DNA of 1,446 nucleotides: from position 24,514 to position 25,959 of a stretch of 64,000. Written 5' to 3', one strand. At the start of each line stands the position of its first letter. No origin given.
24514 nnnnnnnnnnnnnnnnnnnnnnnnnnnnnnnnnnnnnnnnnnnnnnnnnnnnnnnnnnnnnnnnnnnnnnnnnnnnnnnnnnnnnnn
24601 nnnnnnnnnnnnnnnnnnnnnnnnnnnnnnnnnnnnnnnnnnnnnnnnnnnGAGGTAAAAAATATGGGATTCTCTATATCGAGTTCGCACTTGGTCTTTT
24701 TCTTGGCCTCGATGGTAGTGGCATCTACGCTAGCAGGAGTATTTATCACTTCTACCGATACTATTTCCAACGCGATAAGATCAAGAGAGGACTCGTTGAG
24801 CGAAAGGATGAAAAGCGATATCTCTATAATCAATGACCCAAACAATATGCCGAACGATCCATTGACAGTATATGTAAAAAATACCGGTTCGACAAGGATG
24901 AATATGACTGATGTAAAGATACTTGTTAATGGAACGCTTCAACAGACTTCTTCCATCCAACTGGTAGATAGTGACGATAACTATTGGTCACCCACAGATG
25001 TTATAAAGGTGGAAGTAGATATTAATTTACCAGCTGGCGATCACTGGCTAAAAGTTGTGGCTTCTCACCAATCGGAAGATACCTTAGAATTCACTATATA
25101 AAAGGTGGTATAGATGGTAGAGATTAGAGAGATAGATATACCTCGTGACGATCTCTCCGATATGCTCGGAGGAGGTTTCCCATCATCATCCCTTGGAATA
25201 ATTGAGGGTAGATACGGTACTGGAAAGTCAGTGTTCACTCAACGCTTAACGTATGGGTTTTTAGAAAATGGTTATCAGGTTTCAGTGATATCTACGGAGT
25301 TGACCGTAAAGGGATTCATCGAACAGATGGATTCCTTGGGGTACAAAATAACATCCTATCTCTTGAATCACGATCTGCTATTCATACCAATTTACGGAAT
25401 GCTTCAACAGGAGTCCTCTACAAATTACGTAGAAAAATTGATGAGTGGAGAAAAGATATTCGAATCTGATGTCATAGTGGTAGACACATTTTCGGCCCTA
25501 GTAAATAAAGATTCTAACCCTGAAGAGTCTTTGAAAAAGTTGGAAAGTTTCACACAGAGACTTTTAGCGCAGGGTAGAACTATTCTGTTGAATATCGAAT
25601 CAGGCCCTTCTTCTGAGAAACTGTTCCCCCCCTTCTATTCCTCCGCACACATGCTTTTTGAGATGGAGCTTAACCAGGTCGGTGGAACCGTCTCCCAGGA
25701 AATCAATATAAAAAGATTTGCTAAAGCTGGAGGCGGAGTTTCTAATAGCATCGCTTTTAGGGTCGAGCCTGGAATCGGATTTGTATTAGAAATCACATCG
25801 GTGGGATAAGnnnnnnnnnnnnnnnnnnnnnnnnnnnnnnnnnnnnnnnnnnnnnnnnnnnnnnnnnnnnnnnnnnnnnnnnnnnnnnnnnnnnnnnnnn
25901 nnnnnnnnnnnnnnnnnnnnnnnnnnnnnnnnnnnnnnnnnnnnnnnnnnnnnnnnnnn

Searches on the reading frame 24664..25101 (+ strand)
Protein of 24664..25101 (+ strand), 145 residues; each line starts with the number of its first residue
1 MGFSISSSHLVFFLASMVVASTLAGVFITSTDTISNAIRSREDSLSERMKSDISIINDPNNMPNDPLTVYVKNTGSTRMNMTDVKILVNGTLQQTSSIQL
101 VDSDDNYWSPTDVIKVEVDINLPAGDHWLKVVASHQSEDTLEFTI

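Call 3: search_protein_families(library=pfam, proteins=[window:24664-25101:+], max_evalue=0.01)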
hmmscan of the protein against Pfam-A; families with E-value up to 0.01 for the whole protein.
window:24664-25101:+ (145 aa): 2 families
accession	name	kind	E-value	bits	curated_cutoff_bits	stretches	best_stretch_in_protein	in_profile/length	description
PF01917.21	Arch_flagellin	-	4.2e-22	79.6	29.5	1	6-142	4-161/162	Archaebacterial flagellin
PF07705.17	CARDB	-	0.003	18.2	22.7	1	64-107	20-63/101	CARDB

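Call 4: search_protein_families(library=ncbifam, proteins=[window:24664-25101:+], max_evalue=0.01)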
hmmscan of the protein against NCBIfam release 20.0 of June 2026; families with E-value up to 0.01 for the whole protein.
window:24664-25101:+ (145 aa): 2 families
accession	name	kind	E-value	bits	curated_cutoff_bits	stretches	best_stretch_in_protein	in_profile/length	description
NF052591.1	ArlG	equivalog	1.2e-35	122.7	110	1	4-143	3-148/148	archaellum stator protein ArlG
NF052590.1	ArlF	equivalog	1.3e-23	83.7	110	1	1-134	1-134/137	archaellum stator protein ArlF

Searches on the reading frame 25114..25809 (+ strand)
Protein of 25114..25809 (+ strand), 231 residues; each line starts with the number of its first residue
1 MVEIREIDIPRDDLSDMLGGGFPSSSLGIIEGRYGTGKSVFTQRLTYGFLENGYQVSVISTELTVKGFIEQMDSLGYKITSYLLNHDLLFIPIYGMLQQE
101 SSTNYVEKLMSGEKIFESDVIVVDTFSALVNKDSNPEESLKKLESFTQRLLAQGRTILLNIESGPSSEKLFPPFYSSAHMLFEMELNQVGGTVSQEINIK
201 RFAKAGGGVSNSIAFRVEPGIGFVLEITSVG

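Call 3: search_protein_families(library=pfam, proteins=[window:25114-25809:+], max_evalue=0.01)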
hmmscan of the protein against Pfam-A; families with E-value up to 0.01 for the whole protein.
window:25114-25809:+ (231 aa): 5 families
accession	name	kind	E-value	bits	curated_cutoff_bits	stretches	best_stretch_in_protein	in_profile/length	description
PF06745.19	ATPase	-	9.5e-14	51.8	26.6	1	14-162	8-163/231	KaiC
PF00448.28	SRP54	-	0.00066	19.8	22.7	1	30-147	6-112/196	SRP54-type protein, GTPase domain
PF13481.12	AAA_25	-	0.0011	19.1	27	0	10-139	18-165/195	AAA domain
PF20720.3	nSTAND3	-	0.0043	17.2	27.2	0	29-61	21-53/155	Novel STAND NTPase 3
PF03796.21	DnaB_C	-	0.0079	16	27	0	16-84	10-79/255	DnaB-like helicase C terminal domain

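Call 4: search_protein_families(library=ncbifam, proteins=[window:25114-25809:+], max_evalue=0.01)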
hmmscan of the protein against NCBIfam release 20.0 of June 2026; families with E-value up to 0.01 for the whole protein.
window:25114-25809:+ (231 aa): 9 families
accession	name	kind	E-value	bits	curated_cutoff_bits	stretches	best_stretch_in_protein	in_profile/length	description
NF052589.1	ArlH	equivalog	1.4e-68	231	215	1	7-230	2-228/229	archaellum protein ArlH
NF006320.0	PRK08533.1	equivalog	6.8e-58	196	215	1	3-230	2-229/230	flagellar accessory protein FlaH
NF004723.0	PRK06067.1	subfamily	6.9e-32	110.9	194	1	12-223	21-233/243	flagellar accessory protein FlaH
TIGR03880.1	KaiC_arch_3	hypoth_equivalog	1.7e-14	53.9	249.45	1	14-165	5-155/224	KaiC domain-containing protein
NF006799.0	PRK09302.1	equivalog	5e-09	35.2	408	1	12-135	260-381/515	circadian clock protein KaiC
TIGR03881.1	KaiC_arch_4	hypoth_equivalog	7.2e-08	32.4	247.8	1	12-107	8-100/231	KaiC domain-containing protein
TIGR03877.1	thermo_KaiC_1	hypoth_equivalog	5.4e-05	22.8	307.25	1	13-88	10-85/238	KaiC domain-containing protein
TIGR02237.1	recomb_radB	equivalog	0.0027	17.6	172.4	1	15-140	2-119/210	DNA repair and recombination protein RadB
NF003301.0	PRK04301.1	equivalog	0.0043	16.3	259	1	3-45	79-121/316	DNA repair and recombination protein RadA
